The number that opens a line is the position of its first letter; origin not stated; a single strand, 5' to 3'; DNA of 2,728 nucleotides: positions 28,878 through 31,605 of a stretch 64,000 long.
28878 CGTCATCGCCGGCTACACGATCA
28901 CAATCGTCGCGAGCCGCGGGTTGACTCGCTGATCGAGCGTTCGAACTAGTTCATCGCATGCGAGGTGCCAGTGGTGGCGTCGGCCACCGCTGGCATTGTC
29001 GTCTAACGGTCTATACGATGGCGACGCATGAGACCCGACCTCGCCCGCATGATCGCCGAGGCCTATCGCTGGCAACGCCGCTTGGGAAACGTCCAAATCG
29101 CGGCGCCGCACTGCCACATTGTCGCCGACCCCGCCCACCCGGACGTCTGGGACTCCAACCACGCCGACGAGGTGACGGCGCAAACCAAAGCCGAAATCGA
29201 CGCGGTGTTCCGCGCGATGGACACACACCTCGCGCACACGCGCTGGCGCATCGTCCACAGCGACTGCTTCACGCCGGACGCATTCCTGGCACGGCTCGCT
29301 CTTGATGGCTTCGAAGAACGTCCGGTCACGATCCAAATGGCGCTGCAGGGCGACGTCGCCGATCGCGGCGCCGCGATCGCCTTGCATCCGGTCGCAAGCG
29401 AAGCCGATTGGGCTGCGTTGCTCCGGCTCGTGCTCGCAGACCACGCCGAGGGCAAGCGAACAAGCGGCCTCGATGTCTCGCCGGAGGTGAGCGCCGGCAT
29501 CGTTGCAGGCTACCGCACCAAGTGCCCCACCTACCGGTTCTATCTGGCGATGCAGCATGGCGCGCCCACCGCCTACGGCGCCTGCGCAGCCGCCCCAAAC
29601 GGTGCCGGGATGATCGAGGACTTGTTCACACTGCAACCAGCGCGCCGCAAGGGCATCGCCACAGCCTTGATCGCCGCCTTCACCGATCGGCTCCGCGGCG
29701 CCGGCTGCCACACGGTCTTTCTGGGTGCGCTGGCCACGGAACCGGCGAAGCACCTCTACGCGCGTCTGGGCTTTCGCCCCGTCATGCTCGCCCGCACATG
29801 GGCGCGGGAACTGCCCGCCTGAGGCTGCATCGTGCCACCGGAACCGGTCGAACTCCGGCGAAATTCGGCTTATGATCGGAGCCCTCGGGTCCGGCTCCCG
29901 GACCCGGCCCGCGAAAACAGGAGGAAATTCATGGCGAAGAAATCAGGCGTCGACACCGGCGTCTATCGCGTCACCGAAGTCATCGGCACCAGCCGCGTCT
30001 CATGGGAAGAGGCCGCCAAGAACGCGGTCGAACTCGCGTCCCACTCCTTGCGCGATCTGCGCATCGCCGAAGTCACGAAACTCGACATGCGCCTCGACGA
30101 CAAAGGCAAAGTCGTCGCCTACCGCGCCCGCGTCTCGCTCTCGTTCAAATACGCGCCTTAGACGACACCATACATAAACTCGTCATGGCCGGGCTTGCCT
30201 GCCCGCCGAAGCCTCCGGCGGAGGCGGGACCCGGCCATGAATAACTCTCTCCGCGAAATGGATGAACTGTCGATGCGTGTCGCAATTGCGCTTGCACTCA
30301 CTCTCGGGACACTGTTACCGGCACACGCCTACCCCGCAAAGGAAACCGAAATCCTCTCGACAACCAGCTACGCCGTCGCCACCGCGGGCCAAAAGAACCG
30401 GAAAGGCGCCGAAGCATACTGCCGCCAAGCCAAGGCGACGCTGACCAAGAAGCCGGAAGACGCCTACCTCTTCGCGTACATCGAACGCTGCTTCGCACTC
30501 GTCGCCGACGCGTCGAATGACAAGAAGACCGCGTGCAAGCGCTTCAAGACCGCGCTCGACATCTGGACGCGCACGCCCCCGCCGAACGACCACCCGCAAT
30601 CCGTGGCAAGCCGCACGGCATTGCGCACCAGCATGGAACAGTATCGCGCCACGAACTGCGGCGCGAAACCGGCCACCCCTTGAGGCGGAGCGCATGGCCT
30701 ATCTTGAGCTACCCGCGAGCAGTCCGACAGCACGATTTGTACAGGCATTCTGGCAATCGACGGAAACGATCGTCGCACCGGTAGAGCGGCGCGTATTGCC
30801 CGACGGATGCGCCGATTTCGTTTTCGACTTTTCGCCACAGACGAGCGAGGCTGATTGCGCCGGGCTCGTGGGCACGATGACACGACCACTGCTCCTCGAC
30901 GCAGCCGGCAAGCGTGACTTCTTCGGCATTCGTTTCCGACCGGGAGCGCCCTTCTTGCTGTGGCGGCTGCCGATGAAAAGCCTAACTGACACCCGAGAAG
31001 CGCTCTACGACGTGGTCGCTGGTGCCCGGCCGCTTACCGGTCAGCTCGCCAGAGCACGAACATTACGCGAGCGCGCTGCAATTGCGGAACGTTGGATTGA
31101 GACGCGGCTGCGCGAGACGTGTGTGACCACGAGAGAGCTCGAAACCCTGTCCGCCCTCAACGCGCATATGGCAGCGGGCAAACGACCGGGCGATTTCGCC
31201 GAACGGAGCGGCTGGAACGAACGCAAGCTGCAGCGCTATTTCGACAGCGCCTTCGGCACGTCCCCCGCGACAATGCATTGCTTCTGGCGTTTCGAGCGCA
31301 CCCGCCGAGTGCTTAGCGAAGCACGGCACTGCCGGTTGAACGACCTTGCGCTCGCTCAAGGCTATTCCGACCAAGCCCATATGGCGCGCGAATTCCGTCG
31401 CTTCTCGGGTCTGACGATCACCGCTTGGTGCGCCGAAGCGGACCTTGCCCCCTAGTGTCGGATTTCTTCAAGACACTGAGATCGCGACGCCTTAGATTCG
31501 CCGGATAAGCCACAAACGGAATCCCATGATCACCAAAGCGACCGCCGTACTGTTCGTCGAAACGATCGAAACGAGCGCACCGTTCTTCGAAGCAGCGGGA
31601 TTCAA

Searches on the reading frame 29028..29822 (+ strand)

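Call 31: search_protein_families(library=pfam, proteins=[window:29028-29822:+], max_evalue=0.001)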
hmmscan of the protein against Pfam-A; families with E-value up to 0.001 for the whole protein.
window:29028-29822:+ (264 aa): 4 families
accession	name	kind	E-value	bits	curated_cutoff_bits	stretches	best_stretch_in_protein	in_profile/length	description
PF00583.31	Acetyltransf_1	-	6.9e-13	49.3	20.7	1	165-249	26-116/116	Acetyltransferase (GNAT) family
PF13508.13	Acetyltransf_7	-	1.7e-10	41.6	27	1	168-250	2-83/84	Acetyltransferase (GNAT) domain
PF08445.16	FR47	-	1.2e-07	32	22.1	1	186-255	16-82/86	FR47-like protein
PF13673.13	Acetyltransf_10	-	4.8e-07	30.2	23.6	1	168-252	30-110/128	Acetyltransferase (GNAT) domain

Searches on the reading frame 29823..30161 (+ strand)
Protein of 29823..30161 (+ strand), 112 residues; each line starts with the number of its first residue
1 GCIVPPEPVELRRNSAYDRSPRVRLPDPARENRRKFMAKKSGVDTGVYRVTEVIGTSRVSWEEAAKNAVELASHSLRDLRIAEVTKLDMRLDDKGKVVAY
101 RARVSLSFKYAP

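Call 31: search_protein_families(library=pfam, proteins=[window:29823-30161:+], max_evalue=0.001)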
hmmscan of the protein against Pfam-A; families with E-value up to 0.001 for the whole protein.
window:29823-30161:+ (112 aa): 1 family
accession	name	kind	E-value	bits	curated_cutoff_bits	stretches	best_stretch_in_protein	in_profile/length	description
PF07311.17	Dodecin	-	1.5e-20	73.7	22.5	1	47-110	1-63/64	Dodecin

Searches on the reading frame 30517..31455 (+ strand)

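Call 31: search_protein_families(library=pfam, proteins=[window:30517-31455:+], max_evalue=0.001)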
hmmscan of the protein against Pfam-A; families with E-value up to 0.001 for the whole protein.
window:30517-31455:+ (312 aa): 2 families
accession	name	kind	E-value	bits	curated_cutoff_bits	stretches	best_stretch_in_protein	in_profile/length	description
PF20240.3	DUF6597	-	5.1e-19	68.7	27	1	65-160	3-101/103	Domain of unknown function (DUF6597)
PF12833.13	HTH_18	-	9.4e-14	51.9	33.6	1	228-304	2-77/80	Helix-turn-helix domain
